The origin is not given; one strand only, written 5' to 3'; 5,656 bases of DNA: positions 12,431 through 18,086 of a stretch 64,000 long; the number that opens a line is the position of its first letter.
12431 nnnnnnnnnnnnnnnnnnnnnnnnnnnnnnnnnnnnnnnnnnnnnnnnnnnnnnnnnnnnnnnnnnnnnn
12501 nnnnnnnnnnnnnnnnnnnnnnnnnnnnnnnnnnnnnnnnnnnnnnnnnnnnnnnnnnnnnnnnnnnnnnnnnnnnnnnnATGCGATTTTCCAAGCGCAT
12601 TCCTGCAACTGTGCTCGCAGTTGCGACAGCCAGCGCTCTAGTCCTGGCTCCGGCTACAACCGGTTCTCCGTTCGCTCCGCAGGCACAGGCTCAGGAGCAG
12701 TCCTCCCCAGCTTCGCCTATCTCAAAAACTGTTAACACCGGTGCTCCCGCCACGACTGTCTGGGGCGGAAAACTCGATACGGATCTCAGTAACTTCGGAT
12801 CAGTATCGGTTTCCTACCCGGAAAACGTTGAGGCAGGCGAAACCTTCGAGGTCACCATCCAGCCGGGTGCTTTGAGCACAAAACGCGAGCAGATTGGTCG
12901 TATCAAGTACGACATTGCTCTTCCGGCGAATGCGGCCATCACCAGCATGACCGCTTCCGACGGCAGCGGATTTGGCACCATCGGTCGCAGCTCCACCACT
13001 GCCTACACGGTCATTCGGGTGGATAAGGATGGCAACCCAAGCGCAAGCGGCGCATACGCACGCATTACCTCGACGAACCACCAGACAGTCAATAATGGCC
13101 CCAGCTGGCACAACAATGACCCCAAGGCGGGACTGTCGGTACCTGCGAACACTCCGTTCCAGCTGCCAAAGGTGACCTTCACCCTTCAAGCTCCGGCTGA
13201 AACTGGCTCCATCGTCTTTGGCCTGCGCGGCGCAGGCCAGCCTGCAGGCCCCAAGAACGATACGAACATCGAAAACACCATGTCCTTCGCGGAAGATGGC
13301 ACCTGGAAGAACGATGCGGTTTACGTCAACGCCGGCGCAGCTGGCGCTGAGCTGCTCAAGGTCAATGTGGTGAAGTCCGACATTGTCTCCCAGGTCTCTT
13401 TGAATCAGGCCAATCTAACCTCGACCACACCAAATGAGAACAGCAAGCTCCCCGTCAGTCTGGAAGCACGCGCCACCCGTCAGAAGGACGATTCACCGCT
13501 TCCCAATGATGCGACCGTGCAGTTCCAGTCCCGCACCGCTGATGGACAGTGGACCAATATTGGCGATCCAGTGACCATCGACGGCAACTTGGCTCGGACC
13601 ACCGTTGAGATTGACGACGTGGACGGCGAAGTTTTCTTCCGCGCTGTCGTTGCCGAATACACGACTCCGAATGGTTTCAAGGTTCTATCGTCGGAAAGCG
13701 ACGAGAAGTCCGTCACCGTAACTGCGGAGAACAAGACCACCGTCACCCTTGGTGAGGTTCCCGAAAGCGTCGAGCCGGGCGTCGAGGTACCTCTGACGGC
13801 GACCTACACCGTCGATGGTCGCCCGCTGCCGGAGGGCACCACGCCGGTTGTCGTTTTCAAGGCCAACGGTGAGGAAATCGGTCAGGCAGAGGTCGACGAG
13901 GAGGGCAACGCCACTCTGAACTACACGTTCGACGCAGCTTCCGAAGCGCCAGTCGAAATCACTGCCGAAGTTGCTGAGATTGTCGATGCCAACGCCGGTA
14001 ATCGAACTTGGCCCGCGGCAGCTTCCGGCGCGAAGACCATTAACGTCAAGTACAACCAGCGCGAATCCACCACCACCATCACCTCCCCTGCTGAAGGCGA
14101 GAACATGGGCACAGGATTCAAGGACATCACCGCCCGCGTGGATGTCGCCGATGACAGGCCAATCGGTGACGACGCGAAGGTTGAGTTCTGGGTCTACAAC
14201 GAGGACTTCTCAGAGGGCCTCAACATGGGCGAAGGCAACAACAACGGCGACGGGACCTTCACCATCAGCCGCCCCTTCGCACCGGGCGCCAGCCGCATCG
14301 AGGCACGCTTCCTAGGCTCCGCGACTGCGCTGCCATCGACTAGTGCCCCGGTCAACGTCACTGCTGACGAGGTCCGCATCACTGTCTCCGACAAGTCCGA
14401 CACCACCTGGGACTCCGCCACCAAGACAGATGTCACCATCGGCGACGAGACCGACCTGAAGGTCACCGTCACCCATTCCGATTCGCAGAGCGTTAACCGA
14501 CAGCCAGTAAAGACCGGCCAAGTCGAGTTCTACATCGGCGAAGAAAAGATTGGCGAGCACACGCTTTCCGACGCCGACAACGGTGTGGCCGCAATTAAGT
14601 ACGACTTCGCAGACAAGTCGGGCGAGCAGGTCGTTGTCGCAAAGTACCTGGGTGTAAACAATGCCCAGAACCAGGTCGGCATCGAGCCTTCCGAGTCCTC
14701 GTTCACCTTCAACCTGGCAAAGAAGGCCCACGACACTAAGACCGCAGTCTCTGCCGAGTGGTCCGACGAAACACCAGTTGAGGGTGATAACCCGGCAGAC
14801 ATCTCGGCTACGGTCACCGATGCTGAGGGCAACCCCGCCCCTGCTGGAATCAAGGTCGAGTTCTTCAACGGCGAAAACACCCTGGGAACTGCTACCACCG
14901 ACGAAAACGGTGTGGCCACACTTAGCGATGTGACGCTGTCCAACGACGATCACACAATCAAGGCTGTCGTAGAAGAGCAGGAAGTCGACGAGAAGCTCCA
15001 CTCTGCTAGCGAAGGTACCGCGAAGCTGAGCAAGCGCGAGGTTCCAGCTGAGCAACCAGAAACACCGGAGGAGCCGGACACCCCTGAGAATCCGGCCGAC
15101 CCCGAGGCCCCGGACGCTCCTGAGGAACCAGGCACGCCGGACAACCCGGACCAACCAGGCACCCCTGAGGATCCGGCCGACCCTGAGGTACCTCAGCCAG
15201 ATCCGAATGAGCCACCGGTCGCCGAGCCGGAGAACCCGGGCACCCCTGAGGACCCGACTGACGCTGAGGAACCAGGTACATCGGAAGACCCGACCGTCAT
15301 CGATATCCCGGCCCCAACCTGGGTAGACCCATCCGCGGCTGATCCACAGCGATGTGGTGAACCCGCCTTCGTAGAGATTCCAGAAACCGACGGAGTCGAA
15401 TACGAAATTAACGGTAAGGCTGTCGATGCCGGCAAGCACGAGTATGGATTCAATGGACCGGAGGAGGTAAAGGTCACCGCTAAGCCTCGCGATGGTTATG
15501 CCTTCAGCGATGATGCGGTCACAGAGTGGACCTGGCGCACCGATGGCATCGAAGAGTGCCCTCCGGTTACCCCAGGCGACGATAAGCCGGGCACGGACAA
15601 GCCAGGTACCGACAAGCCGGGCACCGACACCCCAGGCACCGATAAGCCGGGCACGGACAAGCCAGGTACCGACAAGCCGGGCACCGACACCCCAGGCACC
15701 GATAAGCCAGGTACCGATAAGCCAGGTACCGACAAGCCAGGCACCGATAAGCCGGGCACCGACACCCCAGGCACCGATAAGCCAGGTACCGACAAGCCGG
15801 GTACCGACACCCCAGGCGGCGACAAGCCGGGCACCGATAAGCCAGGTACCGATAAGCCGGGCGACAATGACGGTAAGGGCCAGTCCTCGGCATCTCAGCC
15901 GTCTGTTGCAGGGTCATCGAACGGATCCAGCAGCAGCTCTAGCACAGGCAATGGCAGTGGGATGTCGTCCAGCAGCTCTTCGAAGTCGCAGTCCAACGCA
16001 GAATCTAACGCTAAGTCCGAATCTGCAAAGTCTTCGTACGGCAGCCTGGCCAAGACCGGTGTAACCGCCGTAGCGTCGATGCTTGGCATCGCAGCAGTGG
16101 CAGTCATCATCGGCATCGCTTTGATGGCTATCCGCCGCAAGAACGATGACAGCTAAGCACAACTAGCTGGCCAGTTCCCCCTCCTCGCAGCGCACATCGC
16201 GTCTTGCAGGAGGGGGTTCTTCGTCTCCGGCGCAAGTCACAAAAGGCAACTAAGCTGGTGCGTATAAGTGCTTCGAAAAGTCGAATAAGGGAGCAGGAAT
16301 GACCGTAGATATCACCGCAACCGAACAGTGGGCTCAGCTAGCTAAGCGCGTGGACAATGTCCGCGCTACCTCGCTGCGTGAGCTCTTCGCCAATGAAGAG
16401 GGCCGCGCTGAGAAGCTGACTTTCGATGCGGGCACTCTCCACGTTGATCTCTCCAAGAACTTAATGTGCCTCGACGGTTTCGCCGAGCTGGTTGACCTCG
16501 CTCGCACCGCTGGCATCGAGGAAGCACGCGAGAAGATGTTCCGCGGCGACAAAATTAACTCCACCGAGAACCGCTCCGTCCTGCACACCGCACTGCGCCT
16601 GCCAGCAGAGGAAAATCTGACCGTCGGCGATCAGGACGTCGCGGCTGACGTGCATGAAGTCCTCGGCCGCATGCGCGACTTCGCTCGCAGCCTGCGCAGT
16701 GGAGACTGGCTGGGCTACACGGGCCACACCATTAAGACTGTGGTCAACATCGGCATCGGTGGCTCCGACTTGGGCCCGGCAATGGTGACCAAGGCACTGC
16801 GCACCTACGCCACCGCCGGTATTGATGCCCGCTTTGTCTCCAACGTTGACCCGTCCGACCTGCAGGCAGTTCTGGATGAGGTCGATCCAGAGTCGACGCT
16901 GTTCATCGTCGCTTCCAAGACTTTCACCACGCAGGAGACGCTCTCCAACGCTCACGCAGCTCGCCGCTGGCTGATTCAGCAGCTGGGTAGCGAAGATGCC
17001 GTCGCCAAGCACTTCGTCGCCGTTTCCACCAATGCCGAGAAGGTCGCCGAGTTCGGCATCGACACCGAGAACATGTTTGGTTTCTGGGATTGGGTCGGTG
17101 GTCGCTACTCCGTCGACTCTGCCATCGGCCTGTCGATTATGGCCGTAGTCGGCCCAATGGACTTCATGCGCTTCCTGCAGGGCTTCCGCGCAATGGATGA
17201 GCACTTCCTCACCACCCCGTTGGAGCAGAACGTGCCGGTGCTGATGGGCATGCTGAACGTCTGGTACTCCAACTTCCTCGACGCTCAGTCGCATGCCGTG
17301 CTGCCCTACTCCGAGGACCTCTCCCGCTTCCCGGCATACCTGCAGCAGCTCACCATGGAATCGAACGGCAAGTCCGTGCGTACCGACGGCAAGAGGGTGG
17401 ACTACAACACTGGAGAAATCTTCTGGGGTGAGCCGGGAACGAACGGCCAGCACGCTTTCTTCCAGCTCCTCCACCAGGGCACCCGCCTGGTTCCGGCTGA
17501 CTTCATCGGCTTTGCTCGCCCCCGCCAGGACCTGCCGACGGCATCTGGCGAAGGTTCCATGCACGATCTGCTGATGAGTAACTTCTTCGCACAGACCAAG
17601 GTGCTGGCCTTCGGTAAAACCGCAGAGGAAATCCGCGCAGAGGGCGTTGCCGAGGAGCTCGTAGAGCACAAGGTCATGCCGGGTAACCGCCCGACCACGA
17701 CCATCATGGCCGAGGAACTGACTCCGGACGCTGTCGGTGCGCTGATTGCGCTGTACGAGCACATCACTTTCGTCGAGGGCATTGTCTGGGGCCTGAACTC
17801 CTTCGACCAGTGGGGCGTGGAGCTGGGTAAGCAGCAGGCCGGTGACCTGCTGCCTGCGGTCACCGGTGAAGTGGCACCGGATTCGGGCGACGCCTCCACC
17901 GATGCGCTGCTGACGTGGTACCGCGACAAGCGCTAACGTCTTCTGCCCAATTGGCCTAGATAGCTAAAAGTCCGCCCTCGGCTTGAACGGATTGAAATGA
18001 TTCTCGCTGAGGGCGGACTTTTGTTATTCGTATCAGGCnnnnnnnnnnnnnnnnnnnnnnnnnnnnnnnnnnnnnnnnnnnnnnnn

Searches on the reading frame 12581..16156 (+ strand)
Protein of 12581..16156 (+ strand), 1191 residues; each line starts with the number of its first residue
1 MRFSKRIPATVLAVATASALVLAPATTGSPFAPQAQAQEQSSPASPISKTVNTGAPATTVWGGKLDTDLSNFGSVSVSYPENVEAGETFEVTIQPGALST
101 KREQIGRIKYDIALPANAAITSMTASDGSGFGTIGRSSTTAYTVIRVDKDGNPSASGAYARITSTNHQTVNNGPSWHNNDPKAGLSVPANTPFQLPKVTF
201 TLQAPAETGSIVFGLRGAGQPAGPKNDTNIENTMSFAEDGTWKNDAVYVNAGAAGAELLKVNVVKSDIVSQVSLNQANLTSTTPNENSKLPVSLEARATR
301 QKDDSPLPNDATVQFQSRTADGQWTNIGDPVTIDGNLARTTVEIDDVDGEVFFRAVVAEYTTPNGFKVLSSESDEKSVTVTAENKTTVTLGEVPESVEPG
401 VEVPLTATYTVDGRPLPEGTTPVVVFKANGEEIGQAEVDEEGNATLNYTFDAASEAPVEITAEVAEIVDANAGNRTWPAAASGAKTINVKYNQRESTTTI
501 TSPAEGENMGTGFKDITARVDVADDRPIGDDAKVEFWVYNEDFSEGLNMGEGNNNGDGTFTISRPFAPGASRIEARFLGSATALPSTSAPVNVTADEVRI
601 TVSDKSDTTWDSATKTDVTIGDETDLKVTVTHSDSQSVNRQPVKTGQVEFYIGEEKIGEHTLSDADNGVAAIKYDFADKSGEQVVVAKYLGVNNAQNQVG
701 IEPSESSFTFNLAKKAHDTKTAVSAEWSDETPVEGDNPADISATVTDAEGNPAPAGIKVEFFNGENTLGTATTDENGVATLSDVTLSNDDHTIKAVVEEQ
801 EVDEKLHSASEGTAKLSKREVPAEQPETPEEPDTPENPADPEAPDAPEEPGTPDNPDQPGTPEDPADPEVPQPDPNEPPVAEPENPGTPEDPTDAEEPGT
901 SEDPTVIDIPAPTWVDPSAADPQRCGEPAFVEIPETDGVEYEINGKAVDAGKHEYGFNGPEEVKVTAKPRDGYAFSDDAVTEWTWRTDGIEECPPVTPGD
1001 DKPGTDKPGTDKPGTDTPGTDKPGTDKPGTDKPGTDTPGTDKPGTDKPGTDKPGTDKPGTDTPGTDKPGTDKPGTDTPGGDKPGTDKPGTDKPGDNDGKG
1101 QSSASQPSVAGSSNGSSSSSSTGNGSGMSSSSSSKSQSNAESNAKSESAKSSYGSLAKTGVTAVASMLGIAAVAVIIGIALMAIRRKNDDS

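Call 57: search_protein_families(library=pfam, proteins=[window:12581-16156:+], max_evalue=0.00001)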
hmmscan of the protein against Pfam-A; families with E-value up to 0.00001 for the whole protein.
window:12581-16156:+ (1191 aa): 3 families
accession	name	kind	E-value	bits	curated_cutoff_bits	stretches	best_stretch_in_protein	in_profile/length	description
PF16640.11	Big_3_5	-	3.2e-25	88.9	35.5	2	613-696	3-76/88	Bacterial Ig-like domain (group 3)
PF02095.21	Extensin_1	-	1.3e-14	54.9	105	1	992-1093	18-119/171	Extensin-like protein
PF02369.22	Big_1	-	3.5e-06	27.5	34.9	1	734-801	14-84/93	Bacterial Ig-like domain (group 1)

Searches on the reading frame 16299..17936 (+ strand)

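Call 57: search_protein_families(library=pfam, proteins=[window:16299-17936:+], max_evalue=0.00001)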
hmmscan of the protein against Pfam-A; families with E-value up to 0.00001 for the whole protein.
window:16299-17936:+ (545 aa): 1 family
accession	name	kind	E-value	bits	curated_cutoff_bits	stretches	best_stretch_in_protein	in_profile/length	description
PF00342.24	PGI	-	8.6e-206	684.7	22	1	50-538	1-486/486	Phosphoglucose isomerase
